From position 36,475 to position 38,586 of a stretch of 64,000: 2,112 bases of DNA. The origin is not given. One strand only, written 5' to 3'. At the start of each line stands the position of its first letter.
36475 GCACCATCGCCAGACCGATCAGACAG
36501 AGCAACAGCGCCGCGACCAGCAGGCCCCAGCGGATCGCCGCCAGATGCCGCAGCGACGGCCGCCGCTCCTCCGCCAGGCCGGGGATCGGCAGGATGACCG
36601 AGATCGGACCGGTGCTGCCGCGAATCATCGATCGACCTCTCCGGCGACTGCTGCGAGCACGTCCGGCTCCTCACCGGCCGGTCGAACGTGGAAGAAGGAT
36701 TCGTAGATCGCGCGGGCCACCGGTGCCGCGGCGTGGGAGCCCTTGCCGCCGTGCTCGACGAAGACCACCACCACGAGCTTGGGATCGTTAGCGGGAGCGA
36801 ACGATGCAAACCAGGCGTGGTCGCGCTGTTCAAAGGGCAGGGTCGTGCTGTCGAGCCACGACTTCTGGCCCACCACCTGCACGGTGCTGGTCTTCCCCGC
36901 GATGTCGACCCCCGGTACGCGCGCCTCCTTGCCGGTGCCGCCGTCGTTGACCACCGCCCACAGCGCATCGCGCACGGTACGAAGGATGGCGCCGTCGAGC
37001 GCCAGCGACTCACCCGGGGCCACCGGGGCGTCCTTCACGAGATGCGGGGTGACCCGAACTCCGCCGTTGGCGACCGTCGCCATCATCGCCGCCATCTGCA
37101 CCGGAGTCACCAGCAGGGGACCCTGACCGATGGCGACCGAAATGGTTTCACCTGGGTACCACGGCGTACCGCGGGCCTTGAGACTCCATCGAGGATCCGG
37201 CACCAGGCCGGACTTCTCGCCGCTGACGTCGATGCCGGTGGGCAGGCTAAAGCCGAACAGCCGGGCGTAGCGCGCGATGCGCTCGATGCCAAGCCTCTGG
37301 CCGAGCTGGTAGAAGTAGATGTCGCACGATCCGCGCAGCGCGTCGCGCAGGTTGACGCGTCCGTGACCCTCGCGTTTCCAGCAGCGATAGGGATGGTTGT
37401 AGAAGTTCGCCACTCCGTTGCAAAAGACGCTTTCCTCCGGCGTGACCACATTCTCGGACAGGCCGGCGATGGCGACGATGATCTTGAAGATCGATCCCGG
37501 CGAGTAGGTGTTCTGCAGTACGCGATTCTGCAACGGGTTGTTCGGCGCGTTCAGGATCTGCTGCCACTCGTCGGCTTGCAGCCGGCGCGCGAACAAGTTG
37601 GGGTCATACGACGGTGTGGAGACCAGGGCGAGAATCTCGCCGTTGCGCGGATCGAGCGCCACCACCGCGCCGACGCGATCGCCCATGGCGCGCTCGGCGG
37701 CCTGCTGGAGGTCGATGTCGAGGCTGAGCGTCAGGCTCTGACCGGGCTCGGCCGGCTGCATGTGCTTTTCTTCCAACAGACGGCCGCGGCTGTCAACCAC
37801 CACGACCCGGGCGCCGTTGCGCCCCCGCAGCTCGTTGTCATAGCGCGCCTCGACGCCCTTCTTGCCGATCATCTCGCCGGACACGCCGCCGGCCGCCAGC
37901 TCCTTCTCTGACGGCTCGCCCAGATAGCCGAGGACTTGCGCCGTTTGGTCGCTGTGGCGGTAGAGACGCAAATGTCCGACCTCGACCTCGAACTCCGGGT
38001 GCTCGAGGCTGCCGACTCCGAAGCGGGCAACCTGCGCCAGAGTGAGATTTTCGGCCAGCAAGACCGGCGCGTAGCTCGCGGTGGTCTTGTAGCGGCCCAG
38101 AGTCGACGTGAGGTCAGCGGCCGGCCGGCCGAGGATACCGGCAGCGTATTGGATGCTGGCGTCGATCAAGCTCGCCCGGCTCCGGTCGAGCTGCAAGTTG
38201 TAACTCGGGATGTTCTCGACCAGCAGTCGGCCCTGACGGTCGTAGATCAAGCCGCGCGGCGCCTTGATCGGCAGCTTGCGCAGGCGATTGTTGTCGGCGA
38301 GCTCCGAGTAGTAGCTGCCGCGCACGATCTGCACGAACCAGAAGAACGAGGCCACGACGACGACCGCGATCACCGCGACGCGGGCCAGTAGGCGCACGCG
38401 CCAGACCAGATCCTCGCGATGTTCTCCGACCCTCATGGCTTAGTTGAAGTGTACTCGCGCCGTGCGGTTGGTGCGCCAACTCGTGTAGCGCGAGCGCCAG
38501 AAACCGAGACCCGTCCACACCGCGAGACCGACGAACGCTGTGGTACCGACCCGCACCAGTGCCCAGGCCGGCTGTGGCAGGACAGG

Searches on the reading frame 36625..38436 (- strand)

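Call 72: search_protein_families(library=pfam, proteins=[window:36625-38436:-], max_evalue=0.00001)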
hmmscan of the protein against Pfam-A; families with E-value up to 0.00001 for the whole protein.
window:36625-38436:- (603 aa): 2 families
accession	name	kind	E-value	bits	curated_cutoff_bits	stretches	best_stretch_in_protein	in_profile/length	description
PF00905.27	Transpeptidase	-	1.9e-74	251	22.1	1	256-579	1-299/299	Penicillin binding protein transpeptidase domain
PF03717.20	PBP_dimer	-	2.7e-34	119.6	24.4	1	57-224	2-179/180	Penicillin-binding Protein dimerisation domain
